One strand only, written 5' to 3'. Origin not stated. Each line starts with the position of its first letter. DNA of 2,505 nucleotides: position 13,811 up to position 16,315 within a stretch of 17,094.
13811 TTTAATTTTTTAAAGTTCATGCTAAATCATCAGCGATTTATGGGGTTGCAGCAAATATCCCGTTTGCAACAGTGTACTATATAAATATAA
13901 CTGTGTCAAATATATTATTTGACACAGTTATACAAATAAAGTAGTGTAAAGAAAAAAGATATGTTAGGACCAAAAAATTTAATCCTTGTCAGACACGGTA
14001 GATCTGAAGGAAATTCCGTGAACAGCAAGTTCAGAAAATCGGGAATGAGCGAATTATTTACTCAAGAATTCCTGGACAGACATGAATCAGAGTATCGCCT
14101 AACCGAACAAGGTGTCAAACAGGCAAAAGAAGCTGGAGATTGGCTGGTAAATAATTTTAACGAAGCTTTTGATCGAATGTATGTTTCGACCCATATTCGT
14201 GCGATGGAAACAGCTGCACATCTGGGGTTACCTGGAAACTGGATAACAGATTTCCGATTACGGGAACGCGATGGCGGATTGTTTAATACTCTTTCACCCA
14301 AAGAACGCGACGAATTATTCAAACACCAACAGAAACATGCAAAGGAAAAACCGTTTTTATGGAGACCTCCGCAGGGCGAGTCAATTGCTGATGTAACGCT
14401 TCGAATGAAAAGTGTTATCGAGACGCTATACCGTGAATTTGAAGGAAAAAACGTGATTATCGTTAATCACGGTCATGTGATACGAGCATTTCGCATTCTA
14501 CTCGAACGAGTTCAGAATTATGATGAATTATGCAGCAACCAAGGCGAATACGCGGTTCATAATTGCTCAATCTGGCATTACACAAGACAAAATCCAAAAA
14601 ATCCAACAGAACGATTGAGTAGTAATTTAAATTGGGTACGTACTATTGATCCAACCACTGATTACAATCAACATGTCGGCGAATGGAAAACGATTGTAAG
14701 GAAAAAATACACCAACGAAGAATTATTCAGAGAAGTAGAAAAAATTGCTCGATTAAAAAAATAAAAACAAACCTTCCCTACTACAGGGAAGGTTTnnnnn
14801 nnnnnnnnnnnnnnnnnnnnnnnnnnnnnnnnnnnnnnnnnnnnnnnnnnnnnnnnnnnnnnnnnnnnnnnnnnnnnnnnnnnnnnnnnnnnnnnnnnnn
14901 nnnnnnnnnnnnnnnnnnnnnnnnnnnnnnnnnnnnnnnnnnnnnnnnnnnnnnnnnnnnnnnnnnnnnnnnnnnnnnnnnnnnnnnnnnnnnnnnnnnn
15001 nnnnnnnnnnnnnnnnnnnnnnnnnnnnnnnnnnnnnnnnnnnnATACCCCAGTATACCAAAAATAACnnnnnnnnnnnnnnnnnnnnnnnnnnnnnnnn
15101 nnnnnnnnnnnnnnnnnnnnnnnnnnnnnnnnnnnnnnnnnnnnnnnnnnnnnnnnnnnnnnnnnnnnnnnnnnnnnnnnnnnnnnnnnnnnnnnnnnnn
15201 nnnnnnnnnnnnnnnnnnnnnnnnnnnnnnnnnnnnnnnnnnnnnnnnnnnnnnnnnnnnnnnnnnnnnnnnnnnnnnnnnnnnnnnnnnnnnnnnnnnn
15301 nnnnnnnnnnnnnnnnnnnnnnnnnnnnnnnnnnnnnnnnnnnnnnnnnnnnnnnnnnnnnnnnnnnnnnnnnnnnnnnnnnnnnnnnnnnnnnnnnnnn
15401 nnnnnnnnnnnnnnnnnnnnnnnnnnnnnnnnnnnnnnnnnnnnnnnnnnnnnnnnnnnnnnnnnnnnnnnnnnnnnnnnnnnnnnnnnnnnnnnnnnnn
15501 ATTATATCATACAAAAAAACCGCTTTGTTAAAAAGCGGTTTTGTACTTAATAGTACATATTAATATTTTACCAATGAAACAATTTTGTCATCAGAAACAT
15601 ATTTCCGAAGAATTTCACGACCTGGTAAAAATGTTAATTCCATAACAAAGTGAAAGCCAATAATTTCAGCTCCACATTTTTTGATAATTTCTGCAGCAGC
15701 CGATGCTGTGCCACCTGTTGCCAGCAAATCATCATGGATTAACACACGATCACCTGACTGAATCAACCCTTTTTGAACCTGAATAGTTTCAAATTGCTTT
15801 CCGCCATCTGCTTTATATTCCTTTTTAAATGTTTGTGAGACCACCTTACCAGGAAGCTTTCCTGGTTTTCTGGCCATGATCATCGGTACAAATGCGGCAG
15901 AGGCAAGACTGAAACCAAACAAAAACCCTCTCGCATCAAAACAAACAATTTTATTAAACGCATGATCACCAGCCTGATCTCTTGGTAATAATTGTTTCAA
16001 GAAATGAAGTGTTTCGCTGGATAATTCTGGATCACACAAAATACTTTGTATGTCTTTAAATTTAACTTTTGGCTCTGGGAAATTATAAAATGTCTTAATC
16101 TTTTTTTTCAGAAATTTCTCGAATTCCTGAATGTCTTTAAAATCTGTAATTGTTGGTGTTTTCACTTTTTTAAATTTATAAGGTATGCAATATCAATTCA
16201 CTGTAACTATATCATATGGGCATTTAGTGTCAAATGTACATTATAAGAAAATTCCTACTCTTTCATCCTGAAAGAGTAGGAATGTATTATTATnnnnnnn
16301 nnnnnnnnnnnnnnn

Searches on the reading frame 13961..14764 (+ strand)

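Call 8: search_protein_families(library=pfam, proteins=[window:13961-14764:+], max_evalue=0.001)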
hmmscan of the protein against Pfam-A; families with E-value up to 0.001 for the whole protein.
window:13961-14764:+ (267 aa): 1 family
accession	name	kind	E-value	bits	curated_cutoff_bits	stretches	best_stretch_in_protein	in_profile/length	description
PF00300.27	His_Phos_1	-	3.1e-29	102.5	21.7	1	7-186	1-163/194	Histidine phosphatase superfamily (branch 1)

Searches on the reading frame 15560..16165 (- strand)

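Call 8: search_protein_families(library=pfam, proteins=[window:15560-16165:-], max_evalue=0.001)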
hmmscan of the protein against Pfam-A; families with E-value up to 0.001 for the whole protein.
window:15560-16165:- (201 aa): 1 family
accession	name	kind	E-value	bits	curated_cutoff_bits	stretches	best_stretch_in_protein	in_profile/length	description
PF00156.33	Pribosyltran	-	2.7e-09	37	26.3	1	72-175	32-124/158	Phosphoribosyl transferase domain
